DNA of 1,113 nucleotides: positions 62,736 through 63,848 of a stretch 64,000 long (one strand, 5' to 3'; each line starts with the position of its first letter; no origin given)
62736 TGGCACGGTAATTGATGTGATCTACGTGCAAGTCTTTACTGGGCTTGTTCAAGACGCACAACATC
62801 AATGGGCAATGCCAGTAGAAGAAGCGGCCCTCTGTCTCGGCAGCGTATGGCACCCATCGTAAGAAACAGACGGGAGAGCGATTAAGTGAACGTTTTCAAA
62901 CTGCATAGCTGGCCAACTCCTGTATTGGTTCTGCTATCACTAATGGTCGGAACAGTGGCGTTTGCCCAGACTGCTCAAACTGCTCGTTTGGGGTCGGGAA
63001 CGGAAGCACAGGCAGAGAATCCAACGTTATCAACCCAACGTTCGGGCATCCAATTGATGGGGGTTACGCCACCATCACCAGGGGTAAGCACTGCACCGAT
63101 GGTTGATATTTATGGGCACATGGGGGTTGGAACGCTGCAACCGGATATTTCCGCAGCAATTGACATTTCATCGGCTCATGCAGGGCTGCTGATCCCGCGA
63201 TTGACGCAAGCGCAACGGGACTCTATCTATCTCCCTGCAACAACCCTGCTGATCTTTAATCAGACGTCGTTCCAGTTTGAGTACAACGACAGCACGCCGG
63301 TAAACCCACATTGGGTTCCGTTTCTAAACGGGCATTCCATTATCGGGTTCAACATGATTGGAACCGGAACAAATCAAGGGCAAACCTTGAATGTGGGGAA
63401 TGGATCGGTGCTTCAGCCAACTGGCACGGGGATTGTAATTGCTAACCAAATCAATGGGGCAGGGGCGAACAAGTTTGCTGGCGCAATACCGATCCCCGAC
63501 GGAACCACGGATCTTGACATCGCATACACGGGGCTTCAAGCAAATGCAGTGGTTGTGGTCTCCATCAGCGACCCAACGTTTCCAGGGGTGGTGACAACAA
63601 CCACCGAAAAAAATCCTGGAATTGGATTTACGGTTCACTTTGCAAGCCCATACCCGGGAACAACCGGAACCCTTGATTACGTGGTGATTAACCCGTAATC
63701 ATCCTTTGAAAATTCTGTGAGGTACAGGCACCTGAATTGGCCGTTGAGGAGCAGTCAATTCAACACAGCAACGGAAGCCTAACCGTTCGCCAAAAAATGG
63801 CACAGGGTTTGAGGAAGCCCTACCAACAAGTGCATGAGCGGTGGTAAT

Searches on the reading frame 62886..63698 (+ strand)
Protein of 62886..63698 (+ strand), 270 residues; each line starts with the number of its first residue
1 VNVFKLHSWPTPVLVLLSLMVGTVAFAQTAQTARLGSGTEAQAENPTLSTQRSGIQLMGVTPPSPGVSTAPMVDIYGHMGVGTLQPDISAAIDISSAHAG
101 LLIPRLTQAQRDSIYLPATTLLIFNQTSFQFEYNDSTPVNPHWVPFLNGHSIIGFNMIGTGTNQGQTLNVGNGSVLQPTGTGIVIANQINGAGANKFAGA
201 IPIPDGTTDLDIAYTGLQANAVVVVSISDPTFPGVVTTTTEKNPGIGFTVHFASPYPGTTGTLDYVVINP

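Call 7: find_encoding_contigs(protein=window:62886-63698:+, flank=10000, max_places=10)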
Protein window:62886-63698:+ (270 aa): 20 contigs read that carry it; 10 places shown.
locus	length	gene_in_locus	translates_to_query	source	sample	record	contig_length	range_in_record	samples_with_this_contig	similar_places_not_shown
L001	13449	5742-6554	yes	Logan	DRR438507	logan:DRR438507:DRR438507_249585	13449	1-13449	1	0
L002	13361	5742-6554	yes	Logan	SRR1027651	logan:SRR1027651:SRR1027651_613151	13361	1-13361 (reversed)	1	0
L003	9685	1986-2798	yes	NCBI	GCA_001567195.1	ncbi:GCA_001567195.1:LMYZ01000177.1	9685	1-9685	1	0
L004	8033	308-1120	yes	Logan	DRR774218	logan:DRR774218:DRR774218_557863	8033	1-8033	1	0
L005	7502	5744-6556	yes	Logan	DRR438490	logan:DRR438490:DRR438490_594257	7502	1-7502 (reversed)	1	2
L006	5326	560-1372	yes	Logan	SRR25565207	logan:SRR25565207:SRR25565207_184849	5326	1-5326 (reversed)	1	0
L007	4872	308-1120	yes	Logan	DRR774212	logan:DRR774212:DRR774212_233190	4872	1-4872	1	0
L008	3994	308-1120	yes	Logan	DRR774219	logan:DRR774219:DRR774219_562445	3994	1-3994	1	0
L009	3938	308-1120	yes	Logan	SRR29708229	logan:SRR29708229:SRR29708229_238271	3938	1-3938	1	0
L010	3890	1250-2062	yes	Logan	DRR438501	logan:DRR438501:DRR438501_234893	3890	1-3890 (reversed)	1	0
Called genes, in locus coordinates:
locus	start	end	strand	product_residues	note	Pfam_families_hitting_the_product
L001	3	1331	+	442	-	?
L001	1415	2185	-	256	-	PF00106:adh_short, PF08659:KR, PF13561:adh_short_C2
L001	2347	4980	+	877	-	PF18962:Por_Secre_tail (weak)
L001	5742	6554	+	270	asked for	PF26696:PTL_trimer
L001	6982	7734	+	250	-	-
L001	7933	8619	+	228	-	-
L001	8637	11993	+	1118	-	-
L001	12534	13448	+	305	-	?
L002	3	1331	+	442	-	?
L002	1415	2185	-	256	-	PF00106:adh_short, PF08659:KR, PF13561:adh_short_C2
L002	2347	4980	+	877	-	PF18962:Por_Secre_tail (weak)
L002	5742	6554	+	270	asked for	PF26696:PTL_trimer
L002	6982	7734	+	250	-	-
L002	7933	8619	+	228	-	-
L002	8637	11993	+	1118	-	-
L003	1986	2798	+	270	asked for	PF26696:PTL_trimer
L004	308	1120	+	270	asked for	PF26696:PTL_trimer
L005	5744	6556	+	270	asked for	PF26696:PTL_trimer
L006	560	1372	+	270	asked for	PF26696:PTL_trimer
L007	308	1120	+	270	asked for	PF26696:PTL_trimer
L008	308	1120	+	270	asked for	PF26696:PTL_trimer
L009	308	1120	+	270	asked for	PF26696:PTL_trimer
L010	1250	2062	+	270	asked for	PF26696:PTL_trimer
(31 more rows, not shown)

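Call 12: search_protein_families(library=pfam, proteins=[window:62886-63698:+, L001:6982-7734:+, L001:7933-8619:+, L001:8637-11993:+, L001:12534-13448:+], max_evalue=0.1)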
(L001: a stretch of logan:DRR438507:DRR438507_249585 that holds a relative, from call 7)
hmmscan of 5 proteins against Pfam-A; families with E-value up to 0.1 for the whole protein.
window:62886-63698:+ (270 aa): 0 families

L001:6982-7734:+ (250 aa): 1 family
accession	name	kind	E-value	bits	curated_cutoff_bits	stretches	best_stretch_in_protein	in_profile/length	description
PF10222.14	DUF2152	-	0.013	14.2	29.4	1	28-87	39-94/593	Uncharacterized conserved protein (DUF2152)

L001:7933-8619:+ (228 aa): 3 families
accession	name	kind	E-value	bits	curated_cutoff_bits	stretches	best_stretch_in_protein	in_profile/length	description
PF07495.19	Y_Y_Y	-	0.0014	18.9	26.6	1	167-206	20-51/65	Y_Y_Y domain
PF18962.6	Por_Secre_tail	-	0.0017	19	27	1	142-214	2-63/75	Secretion system C-terminal sorting domain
PF13585.12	CHU_C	-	0.019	15.6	27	1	144-215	5-72/86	CHU_C Type IX secretion signal domain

L001:8637-11993:+ (1118 aa): 0 families

L001:12534-13448:+ (305 aa): 4 families
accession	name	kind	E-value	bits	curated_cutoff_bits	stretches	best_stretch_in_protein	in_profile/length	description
PF18884.5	TSP3_bac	-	2.9e-18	65.8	25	2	251-272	1-22/22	Bacterial TSP3 repeat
PF13505.12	OMP_b-brl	-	3e-08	34.5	28.7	1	12-201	2-148/175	Outer membrane protein beta-barrel domain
PF13568.12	OMP_b-brl_2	-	9.2e-06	26.3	27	1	42-213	27-174/175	Outer membrane protein beta-barrel domain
PF19573.5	DUF6089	-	5e-05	23.2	23.2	1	145-250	118-220/226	Domain of unknown function (DUF6089)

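Call 13: find_homologous_proteins(query=L001:6982-7734:+)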
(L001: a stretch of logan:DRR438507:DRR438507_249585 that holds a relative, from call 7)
Query L001:6982-7734:+ (250 aa): 208 proteins with E <= 0.001 among 5892 candidates; the best 120 are listed.
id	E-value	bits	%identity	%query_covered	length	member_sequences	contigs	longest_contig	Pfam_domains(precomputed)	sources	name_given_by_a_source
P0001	6.6e-144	496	100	100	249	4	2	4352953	-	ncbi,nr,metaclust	ncbi:MAG: hypothetical protein IPM61_13500 [Chlorobi bacterium]|nr:MAG: hypothetical protein UZ07_CH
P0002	4.8e-129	447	89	100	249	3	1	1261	-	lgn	-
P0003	9.3e-129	446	88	100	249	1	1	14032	-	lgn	-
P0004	4.9e-127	440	88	100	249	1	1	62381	-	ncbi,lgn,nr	ncbi:MAG: hypothetical protein IT211_00060 [Armatimonadetes bacterium]|nr:hypothetical protein [Arma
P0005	5.5e-125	434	86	100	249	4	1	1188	-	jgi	-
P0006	6.2e-101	355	74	100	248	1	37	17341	-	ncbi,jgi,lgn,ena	jgi:hypothetical protein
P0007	6.3e-101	355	74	100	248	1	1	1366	-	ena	-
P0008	1.7e-100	354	74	100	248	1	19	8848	-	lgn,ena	-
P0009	2.7e-100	353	74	100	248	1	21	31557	-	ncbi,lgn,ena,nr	ncbi:MAG: hypothetical protein JNJ94_13650 [Chlorobi bacterium]|nr:hypothetical protein [Chlorobiota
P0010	3.6e-100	352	74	100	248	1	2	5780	-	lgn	-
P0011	1.0e-99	351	74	100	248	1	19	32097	-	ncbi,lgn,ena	-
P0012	6.3e-96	339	72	100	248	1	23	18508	-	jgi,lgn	-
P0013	5.2e-58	215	97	47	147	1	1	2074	-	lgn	-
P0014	2.0e-46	177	68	60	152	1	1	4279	-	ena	-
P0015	2.3e-32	131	48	90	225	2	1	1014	-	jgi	jgi:hypothetical protein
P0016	3.1e-29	120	44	99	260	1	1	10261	-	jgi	jgi:hypothetical protein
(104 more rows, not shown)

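Call 15: find_related_loci(query=A1, collection=genome_contigs, flank=3000)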
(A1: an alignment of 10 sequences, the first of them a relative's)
Query A1 (250 aa) in genome_contigs; peptide patterns used: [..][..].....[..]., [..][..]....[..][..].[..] (x = any residue, [..] = any of these).
83 stretches matched a pattern; 13 encode a relative of the query (tblastn E <= 1e-3); 13 distinct loci.
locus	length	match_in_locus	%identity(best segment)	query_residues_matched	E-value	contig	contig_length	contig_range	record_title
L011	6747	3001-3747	88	1-249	3e-138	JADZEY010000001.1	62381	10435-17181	MAG: Armatimonadota bacterium isolate SJ842 c_000000006002, whole genome shotgun sequence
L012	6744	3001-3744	74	1-249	4e-103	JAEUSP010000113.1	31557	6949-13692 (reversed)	MAG: Chlorobiota bacterium isolate new MAG-306 k141_3156555, whole genome shotgun sequence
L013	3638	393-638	42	56-161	2e-8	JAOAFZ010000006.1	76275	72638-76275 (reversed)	MAG: Patescibacteria group bacterium isolate SKW302 NODE_6_length_76275_cov_8.682643, whole genome shotgun sequence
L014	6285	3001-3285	38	62-162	2e-8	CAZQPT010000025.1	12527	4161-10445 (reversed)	MAG TPA_asm: uncultured Candidatus Saccharibacteria bacterium isolate SRP200132_co1_550 genome assembly, contig: NODE_88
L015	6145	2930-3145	37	77-169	5e-8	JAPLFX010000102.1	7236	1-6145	MAG: Proteobacteria bacterium isolate LacPavin_0920_SED2_MAG_57_20 LacPavin_0920_SED2_scaffold_23705, whole genome shotg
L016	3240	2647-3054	33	88-245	4e-7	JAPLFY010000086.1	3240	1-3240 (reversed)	MAG: Proteobacteria bacterium isolate LacPavin_0920_SED3_MAG_51_70 LacPavin_0920_SED3_scaffold_2460588, whole genome sho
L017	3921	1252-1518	37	88-201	2e-6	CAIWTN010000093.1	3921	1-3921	MAG: uncultured proteobacterium isolate Loclat_bin-10810 genome assembly, contig: bin-10810:093/252, whole genome shotgu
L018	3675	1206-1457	38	59-144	1e-5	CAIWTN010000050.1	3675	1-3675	MAG: uncultured proteobacterium isolate Loclat_bin-10810 genome assembly, contig: bin-10810:050/252, whole genome shotgu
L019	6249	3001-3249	39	91-179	2e-5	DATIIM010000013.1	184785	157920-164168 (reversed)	MAG TPA_asm: Patescibacteria group bacterium isolate SMAG_U15665 k141_343429, whole genome shotgun sequence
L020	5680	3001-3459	36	61-181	2e-5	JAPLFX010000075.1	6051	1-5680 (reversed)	MAG: Proteobacteria bacterium isolate LacPavin_0920_SED2_MAG_57_20 LacPavin_0920_SED2_scaffold_46523, whole genome shotg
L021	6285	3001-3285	37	76-174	2e-5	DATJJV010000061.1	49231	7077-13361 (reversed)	MAG TPA_asm: Candidatus Pristimantibacillus sp. isolate SMAG_U15575 k141_771411, whole genome shotgun sequence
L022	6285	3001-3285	38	76-174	3e-5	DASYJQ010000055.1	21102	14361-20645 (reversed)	MAG TPA_asm: Candidatus Saccharimonadales bacterium isolate SMAG_U4299 k141_1641251, whole genome shotgun sequence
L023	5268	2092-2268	41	88-167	3e-5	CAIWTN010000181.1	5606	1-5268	MAG: uncultured proteobacterium isolate Loclat_bin-10810 genome assembly, contig: bin-10810:181/252, whole genome shotgu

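Call 16: find_related_loci(query=A1, collection=metagenome_contigs, flank=3000)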
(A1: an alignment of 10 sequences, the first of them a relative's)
Query A1 (250 aa) in metagenome_contigs; peptide patterns used: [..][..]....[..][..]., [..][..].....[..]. (x = any residue, [..] = any of these).
308 stretches matched a pattern; 29 encode a relative of the query (tblastn E <= 1e-3); 29 distinct loci.
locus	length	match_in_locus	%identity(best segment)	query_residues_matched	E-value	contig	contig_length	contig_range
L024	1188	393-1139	86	1-249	9e-144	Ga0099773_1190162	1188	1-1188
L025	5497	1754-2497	72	1-249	7e-106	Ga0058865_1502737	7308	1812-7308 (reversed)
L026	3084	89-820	46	3-249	6e-41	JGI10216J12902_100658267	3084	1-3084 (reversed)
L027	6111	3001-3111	70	125-161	3e-9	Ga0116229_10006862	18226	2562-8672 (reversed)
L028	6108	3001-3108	69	125-160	1e-8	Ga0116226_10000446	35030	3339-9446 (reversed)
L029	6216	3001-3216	39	77-169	3e-8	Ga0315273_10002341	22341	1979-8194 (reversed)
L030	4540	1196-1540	32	21-169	5e-8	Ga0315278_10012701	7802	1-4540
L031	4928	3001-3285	41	84-200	5e-8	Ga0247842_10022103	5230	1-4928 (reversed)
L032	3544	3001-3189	43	81-164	7e-8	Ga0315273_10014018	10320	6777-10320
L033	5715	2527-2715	43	81-164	6e-8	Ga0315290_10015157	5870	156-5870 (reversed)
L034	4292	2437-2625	46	81-164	7e-8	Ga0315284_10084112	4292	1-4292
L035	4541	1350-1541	42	81-165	1e-7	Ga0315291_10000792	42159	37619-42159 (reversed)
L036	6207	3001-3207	49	102-169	1e-7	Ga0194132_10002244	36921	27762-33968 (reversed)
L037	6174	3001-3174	47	79-137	2e-7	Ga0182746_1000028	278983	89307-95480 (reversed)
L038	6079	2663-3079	34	58-164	4e-7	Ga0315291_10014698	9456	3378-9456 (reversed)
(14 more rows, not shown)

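Call 18: find_encoding_contigs(protein=P0016, flank=4000, max_places=4)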
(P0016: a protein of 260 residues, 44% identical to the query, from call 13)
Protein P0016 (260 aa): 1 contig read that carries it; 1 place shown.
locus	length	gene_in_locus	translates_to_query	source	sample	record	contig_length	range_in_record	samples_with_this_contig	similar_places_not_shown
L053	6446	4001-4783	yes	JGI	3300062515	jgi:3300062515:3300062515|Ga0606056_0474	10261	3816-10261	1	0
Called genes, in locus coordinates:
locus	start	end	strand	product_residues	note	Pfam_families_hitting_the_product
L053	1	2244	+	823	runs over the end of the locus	PF25778:DUF7948, PF06739:SBBP (weak)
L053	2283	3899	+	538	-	PF26696:PTL_trimer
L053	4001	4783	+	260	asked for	-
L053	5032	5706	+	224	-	-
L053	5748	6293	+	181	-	PF03938:OmpH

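Call 19: find_encoding_contigs(protein=P0003, flank=3000, max_places=3)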
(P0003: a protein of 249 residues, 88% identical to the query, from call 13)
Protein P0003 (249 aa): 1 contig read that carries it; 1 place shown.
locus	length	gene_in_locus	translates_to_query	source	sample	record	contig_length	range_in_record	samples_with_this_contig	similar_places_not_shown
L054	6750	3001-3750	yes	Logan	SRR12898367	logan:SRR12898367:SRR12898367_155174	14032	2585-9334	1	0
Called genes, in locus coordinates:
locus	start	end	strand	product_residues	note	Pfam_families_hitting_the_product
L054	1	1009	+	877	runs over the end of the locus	PF18962:Por_Secre_tail (faint)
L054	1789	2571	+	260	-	PF26696:PTL_trimer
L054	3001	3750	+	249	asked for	-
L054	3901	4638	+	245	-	-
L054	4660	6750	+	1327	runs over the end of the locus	-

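Call 20: find_encoding_contigs(protein=P0006, flank=3000, max_places=10)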
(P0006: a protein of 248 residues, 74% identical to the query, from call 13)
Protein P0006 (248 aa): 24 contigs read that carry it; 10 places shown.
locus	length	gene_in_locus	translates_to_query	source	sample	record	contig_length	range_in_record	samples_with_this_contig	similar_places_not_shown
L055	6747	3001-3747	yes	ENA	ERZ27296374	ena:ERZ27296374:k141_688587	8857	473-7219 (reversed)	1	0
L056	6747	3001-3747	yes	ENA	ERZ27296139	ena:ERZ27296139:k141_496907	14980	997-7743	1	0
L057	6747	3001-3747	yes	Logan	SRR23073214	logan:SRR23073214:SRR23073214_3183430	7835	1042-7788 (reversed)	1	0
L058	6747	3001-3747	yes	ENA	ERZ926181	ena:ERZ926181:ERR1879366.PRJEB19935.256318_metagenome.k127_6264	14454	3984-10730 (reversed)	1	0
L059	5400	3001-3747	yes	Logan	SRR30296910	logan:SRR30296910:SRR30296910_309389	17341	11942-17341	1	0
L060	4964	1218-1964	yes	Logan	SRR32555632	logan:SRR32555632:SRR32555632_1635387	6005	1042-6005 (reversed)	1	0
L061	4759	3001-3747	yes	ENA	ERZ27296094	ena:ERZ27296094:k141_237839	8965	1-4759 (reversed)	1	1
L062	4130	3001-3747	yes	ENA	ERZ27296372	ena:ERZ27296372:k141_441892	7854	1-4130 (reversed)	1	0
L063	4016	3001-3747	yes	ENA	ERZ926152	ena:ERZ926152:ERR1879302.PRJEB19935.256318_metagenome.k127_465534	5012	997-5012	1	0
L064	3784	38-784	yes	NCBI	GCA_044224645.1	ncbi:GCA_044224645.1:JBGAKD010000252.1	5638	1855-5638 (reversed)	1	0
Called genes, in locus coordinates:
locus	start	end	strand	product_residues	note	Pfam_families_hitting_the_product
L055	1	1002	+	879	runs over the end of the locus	?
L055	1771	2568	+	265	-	PF26696:PTL_trimer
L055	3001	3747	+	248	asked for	-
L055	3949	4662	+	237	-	-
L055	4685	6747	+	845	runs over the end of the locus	?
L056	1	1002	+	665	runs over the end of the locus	?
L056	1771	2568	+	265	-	PF26696:PTL_trimer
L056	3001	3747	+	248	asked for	-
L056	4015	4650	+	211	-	-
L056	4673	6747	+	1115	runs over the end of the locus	-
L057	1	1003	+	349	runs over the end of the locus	?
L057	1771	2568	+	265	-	PF26696:PTL_trimer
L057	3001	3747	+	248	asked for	-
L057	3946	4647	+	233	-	-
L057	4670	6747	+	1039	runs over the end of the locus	?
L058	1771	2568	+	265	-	PF26696:PTL_trimer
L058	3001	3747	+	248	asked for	-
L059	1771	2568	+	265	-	PF26696:PTL_trimer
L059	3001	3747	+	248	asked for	-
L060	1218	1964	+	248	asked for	-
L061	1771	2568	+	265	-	PF26696:PTL_trimer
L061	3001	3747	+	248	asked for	-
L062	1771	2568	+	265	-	PF26696:PTL_trimer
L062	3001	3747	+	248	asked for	-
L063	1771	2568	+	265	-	PF26696:PTL_trimer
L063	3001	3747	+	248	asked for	-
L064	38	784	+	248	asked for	-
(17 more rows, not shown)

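Call 21: find_encoding_contigs(protein=P0012, flank=3000, max_places=10)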
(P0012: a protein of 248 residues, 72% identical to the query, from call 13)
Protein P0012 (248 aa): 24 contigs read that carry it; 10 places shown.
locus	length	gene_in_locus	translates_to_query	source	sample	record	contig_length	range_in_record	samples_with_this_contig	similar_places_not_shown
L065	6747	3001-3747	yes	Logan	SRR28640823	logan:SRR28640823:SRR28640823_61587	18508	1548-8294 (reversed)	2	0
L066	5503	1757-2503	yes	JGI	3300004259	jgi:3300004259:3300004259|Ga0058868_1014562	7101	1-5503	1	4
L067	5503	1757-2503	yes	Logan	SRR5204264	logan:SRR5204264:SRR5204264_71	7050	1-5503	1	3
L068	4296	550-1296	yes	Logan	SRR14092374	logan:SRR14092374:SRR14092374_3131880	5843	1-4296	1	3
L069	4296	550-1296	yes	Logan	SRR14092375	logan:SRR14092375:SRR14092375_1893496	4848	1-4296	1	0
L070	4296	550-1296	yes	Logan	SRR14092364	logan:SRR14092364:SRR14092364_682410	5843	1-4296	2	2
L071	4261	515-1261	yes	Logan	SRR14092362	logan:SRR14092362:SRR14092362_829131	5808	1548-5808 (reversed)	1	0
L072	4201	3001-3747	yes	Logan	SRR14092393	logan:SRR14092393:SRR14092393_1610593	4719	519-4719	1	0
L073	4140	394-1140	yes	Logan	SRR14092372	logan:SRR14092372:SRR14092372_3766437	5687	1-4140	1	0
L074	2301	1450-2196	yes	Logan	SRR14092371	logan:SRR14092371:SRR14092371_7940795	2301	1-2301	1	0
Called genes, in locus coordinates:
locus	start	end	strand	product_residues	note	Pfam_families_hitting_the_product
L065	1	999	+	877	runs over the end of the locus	PF18962:Por_Secre_tail (weak)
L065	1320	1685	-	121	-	-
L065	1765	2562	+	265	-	PF26696:PTL_trimer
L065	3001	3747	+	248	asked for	-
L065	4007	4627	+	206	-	-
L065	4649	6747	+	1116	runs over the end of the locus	-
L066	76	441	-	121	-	-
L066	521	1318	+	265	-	PF26696:PTL_trimer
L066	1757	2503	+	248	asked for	-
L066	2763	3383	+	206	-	-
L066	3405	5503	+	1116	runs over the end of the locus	-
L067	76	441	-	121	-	-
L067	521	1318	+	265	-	PF26696:PTL_trimer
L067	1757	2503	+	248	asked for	-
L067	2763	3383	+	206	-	-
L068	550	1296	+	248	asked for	-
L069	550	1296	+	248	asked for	-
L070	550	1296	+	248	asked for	-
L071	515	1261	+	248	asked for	-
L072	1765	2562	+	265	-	PF26696:PTL_trimer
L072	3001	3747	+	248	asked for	-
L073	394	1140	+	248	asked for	-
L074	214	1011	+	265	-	PF26696:PTL_trimer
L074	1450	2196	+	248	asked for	-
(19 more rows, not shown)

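Call 25: find_encoding_contigs(protein=P0002, flank=3000, max_places=5)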
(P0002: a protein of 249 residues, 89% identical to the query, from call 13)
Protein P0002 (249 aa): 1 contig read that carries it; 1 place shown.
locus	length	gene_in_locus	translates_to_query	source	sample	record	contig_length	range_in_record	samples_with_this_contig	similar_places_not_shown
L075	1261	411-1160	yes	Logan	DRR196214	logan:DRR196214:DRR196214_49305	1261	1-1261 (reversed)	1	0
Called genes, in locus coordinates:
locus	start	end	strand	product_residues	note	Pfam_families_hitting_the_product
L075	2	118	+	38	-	?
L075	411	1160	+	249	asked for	-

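Call 26: find_encoding_contigs(protein=P0007, flank=3000, max_places=5)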
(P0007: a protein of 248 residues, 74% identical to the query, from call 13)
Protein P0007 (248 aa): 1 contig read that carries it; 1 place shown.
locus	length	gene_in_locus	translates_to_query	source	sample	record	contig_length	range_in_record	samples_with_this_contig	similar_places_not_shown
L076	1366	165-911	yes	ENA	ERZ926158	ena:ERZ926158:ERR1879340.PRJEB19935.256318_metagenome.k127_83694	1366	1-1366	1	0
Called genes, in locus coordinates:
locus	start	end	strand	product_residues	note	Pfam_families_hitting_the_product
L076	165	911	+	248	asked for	-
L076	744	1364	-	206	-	?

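Call 40: predict_structure(alignment_id=A3)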
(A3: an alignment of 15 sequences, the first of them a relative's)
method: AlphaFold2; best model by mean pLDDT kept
length: 249 residues; sequences in the alignment: 15
mean_pLDDT: 61.1   pTM: 0.37
mean pLDDT of the five models: 61.1, 59.6, 58.8, 54.9, 46.2
residues with pLDDT >= 90: 54; 70-90: 25; 50-70: 60; < 50: 110
segments of 3 or more residues with pLDDT < 50: 1-26, 34-53, 55-78, 88-103, 105-107, 111-117, 161-165
pLDDT, mean of each block of 10 residues (from residue 1): 37 37 44 46 44 47 45 46 46 42 50 47 57 58 55 54 52 93 92 84 92 92 93 93 87
secondary structure, 60 per line:
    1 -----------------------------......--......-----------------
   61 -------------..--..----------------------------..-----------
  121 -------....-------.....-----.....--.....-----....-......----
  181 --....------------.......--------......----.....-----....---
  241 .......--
elements in order: E30-35 E38-43 E128-131 E139-143 E149-153 E156-160 H166-169 E171-176 E183-186 E199-205 E214-219 E224-228 H234-237 E241-247

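Call 47: fold_search(model_id=the predicted structure, library=pdb)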
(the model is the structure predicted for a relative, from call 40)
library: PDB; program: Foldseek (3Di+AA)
matches with E <= 10: 283; with E <= 0.001: 0
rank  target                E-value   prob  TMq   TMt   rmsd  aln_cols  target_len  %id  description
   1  7eea_B                2.0e-02  1.00  0.22  0.09   3.6        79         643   19  Cyanophage Pam1 tailspike receptor-binding domain (released 2021-10-20)
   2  7eea_A                3.1e-02  0.92  0.22  0.10  10.2       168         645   14  Cyanophage Pam1 tailspike receptor-binding domain (released 2021-10-20)
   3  7eea_C                5.4e-02  1.00  0.20  0.08   4.8        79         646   22  Cyanophage Pam1 tailspike receptor-binding domain (released 2021-10-20)
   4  4ru5_A                1.3e-01  0.77  0.19  0.09   5.8        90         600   18  Crystal Structure of the Pseudomonas phage phi297 tailspike gp61 (released 2015-11-18)
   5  6cxb                  2.3e-01  0.82  0.22  0.40   9.4       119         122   15  Structure of N-truncated R1-type pyocin tail fiber at 1.7 angstrom resolution (released 2019-02-20)
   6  4ru5_C                2.3e-01  0.82  0.22  0.10   4.9        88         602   14  Crystal Structure of the Pseudomonas phage phi297 tailspike gp61 (released 2015-11-18)
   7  9f4b_F1               2.7e-01  0.25  0.16  0.10  14.3       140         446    8  Pre-assembled baseplate cup of Klebsiella phage KP1 variant vB_Kpn_Lilla1 (released 2025-05-14)
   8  6cl5_A                3.8e-01  0.90  0.22  0.15   4.2        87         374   16  Structure of P. aeruginosa R1 pyocin fiber PALES_06171 comprising C-terminal residues 323-701 (released 2018-06-27)
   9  5ykx_A                4.5e-01  0.18  0.16  0.26   7.8        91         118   11  The crystal structure of Macrobrachium rosenbergii nodavirus P-domain with Cd ion (released 2018-10-24)
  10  5ykv_B                4.7e-01  0.20  0.16  0.25   7.9        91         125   10  The crystal structure of Macrobrachium rosenbergii nodavirus P-domain (released 2018-10-24)
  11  4ru4_A                5.0e-01  0.69  0.21  0.10   4.9        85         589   15  Crystal structure of the tailspike protein gp49 from Pseudomonas phage LKA1 (released 2015-11-18)
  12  4ru4_B                5.0e-01  0.60  0.20  0.10   5.4        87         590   15  Crystal structure of the tailspike protein gp49 from Pseudomonas phage LKA1 (released 2015-11-18)
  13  6bt9_A                5.0e-01  0.06  0.11  0.05  16.9       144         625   15  Chitinase ChiA74 from Bacillus thuringiensis (released 2019-03-06)
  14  6ct8                  5.9e-01  0.44  0.21  0.21  10.5       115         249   14  Selenomethionine structure of N-truncated R2-type pyocin tail fiber at 2.6 angstrom resolution (released 2019-02-20)
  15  9f4b_FA               6.6e-01  0.20  0.19  0.09  14.4       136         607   16  Pre-assembled baseplate cup of Klebsiella phage KP1 variant vB_Kpn_Lilla1 (released 2025-05-14)
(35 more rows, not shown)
